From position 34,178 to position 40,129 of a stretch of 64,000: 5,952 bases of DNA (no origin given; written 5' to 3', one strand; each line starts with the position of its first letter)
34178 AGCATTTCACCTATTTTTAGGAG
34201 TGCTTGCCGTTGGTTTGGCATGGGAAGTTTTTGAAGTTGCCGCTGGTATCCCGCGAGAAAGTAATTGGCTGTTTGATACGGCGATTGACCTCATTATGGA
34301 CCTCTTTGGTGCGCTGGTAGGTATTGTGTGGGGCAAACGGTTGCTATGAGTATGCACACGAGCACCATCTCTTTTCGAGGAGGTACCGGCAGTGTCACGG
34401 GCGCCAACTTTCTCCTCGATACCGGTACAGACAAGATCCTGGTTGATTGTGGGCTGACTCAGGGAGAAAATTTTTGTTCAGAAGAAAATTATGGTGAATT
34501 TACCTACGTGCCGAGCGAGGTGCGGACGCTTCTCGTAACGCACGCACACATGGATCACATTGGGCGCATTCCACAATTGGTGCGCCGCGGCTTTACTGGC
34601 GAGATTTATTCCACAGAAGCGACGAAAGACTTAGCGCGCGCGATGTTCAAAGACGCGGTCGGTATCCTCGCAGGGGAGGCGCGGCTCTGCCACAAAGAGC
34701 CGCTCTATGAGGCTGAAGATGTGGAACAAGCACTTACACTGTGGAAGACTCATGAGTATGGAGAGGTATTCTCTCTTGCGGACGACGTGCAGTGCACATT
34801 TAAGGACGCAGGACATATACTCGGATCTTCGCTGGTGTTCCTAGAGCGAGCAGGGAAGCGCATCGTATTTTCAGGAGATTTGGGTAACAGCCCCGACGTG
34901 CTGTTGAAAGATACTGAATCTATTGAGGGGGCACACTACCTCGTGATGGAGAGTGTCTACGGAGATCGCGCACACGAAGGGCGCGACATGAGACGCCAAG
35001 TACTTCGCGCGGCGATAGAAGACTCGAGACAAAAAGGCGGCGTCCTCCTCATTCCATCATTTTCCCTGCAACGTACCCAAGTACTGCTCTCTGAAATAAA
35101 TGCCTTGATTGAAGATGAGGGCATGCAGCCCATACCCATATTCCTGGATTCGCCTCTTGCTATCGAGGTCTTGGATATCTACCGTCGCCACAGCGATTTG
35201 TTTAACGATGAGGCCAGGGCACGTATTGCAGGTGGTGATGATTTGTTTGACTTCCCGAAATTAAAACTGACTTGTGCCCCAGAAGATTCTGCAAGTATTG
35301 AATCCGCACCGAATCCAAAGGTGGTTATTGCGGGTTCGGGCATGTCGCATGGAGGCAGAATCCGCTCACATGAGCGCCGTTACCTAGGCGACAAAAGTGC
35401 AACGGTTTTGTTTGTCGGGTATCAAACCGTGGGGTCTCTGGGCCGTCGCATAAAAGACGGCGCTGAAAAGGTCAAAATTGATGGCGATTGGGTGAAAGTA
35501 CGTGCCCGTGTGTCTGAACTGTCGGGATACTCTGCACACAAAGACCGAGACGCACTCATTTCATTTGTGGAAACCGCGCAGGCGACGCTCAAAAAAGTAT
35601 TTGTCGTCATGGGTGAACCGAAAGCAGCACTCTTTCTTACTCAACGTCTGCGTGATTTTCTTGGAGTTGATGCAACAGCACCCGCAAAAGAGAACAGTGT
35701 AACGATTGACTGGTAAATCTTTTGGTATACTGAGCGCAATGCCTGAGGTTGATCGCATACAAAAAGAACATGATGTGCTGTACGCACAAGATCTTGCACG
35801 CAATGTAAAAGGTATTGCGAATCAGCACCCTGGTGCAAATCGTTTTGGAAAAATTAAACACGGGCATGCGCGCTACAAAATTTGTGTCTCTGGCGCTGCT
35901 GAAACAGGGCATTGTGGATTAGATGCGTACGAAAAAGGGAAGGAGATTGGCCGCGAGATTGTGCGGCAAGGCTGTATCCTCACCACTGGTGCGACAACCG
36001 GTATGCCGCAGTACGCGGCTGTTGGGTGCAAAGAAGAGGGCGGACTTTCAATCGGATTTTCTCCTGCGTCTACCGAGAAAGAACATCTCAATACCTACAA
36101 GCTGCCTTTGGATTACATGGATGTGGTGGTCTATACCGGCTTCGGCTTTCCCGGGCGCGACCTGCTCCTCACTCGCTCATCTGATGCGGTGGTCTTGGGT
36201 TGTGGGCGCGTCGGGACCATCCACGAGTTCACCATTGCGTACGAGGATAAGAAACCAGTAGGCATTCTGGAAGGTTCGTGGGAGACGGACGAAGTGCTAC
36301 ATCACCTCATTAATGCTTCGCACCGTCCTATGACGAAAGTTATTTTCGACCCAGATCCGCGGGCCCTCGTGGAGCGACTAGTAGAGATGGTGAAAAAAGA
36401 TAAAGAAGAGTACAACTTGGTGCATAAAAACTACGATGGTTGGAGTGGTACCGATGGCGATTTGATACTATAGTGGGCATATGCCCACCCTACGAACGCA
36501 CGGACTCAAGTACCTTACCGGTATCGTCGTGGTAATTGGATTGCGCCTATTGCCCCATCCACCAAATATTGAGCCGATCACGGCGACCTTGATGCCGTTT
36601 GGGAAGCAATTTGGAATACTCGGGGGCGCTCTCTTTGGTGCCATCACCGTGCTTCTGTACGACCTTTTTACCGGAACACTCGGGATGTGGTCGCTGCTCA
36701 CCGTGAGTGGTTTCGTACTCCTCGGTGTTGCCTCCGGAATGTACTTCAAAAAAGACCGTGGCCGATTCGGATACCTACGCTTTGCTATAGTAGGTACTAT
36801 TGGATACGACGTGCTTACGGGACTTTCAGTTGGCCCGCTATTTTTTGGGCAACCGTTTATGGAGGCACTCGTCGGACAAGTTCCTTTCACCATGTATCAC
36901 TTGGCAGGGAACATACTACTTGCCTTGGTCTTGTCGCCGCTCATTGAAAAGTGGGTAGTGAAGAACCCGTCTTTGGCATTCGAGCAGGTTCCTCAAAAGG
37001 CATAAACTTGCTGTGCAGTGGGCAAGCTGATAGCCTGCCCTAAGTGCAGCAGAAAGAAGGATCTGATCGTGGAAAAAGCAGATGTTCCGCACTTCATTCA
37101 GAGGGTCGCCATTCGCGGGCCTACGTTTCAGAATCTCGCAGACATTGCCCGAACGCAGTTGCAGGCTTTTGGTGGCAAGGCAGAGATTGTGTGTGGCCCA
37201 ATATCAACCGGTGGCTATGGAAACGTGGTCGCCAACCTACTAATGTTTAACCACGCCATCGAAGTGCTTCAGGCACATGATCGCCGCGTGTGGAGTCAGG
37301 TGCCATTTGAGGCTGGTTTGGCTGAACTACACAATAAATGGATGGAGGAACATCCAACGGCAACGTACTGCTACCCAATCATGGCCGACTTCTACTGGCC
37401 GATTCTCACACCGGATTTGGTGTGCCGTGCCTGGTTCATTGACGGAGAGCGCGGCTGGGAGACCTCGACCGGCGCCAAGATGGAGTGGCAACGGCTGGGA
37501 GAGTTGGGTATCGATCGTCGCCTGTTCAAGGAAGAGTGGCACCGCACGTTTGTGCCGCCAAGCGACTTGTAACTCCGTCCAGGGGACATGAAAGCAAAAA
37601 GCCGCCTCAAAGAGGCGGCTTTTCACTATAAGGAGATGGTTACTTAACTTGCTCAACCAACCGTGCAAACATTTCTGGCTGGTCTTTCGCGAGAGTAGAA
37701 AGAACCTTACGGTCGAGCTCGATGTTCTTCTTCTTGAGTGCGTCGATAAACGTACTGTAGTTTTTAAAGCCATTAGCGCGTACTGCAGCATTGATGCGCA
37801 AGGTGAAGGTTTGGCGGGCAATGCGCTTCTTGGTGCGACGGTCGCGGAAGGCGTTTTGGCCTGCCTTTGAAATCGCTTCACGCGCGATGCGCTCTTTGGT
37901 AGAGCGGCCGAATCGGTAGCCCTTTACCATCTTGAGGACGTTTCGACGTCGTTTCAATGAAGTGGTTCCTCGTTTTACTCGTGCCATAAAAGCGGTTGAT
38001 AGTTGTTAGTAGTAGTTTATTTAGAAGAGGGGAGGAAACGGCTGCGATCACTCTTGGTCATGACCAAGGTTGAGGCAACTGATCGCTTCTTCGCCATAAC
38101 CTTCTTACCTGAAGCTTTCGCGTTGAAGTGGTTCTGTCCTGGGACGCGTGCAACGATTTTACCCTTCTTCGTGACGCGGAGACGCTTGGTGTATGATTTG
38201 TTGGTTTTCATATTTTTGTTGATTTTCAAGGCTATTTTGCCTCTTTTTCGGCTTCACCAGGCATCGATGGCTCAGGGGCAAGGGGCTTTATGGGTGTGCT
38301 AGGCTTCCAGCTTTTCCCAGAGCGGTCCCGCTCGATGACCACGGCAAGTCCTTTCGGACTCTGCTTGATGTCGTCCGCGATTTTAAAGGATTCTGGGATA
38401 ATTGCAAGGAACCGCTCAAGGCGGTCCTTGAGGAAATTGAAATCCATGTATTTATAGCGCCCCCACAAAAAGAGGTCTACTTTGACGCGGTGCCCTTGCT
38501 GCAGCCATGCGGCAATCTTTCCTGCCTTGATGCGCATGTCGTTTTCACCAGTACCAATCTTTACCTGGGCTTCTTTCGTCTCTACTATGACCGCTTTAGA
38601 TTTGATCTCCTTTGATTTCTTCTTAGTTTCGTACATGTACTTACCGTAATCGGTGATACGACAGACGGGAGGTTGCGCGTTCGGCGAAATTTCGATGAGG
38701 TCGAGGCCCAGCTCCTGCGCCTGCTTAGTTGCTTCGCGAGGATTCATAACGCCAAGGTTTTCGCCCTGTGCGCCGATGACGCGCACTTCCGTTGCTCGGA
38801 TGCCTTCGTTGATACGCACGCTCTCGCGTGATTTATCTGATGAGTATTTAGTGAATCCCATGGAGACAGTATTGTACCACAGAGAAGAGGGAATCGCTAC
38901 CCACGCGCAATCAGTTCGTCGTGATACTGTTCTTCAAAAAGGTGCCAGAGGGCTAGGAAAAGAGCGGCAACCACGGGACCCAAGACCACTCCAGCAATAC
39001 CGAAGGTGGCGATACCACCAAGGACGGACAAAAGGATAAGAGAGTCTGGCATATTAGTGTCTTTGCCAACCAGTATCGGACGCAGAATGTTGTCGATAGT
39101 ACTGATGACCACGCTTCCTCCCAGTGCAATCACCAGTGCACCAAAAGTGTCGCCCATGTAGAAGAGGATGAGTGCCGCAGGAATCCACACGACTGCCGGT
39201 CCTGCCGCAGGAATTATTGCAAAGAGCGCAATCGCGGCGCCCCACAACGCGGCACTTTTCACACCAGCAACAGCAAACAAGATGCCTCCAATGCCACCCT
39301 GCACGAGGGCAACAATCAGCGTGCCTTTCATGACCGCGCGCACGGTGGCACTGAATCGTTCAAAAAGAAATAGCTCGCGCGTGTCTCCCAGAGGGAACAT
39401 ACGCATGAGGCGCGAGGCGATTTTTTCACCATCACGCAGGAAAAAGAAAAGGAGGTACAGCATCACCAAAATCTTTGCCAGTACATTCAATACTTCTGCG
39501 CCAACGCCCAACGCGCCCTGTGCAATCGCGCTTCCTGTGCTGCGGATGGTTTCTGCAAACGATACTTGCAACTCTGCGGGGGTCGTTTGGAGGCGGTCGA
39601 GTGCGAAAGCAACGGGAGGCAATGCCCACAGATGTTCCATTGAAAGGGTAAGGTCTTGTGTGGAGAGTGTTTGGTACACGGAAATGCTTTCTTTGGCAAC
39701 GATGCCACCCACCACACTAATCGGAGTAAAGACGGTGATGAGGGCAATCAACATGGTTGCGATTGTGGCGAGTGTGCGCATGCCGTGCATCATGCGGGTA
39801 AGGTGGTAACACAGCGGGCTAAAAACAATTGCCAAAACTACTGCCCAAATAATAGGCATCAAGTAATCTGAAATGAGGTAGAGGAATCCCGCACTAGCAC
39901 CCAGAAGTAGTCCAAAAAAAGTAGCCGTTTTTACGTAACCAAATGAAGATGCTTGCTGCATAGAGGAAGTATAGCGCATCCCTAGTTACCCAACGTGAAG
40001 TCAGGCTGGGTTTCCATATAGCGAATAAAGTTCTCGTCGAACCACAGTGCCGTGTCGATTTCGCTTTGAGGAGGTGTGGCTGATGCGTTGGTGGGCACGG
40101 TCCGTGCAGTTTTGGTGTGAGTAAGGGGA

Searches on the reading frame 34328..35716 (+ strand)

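Call 74: search_protein_families(library=pfam, proteins=[window:34328-35716:+], max_evalue=0.001)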
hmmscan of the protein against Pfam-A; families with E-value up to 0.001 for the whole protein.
window:34328-35716:+ (462 aa): 5 families
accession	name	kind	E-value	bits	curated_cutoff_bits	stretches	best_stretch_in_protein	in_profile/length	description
PF10996.14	Beta-Casp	-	2.3e-31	109.2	27.7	1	250-375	1-120/120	Beta-Casp domain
PF00753.33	Lactamase_B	-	7.6e-13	49.3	22.7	1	28-211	9-162/196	Metallo-beta-lactamase superfamily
PF07521.17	RMMBL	-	7.6e-11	42.3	21.6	1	388-452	1-63/63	Zn-dependent metallo-hydrolase RNA specificity domain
PF16661.11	Lactamase_B_6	-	6.1e-10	39.2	27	1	32-199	4-176/193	Metallo-beta-lactamase superfamily domain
PF12706.13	Lactamase_B_2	-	9.7e-08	32.3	27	1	37-208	3-163/200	Beta-lactamase superfamily domain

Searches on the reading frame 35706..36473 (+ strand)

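Call 74: search_protein_families(library=pfam, proteins=[window:35706-36473:+], max_evalue=0.001)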
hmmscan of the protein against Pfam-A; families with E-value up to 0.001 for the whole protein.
window:35706-36473:+ (255 aa): 1 family
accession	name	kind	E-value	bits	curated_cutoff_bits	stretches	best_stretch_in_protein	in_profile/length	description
PF18306.6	LDcluster4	-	1.7e-31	109.3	26.3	1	57-218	2-147/151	SLOG cluster4 family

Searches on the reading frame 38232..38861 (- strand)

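Call 74: search_protein_families(library=pfam, proteins=[window:38232-38861:-], max_evalue=0.001)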
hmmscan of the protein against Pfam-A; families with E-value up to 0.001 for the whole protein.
window:38232-38861:- (209 aa): 2 families
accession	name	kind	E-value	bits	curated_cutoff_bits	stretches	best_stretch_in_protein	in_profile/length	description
PF05198.21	IF3_N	-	1.2e-31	109.1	26.9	1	17-85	1-69/70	Translation initiation factor IF-3, N-terminal domain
PF00707.27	IF3_C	-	7.6e-09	35.8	34.8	1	93-176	1-83/86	Translation initiation factor IF-3, C-terminal domain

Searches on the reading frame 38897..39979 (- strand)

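Call 74: search_protein_families(library=pfam, proteins=[window:38897-39979:-], max_evalue=0.001)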
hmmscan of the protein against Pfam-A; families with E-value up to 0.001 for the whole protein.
window:38897-39979:- (360 aa): 1 family
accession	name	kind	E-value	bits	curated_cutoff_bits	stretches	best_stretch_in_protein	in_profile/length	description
PF01594.21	AI-2E_transport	-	2.4e-52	178.6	34.3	1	22-344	4-322/327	AI-2E family transporter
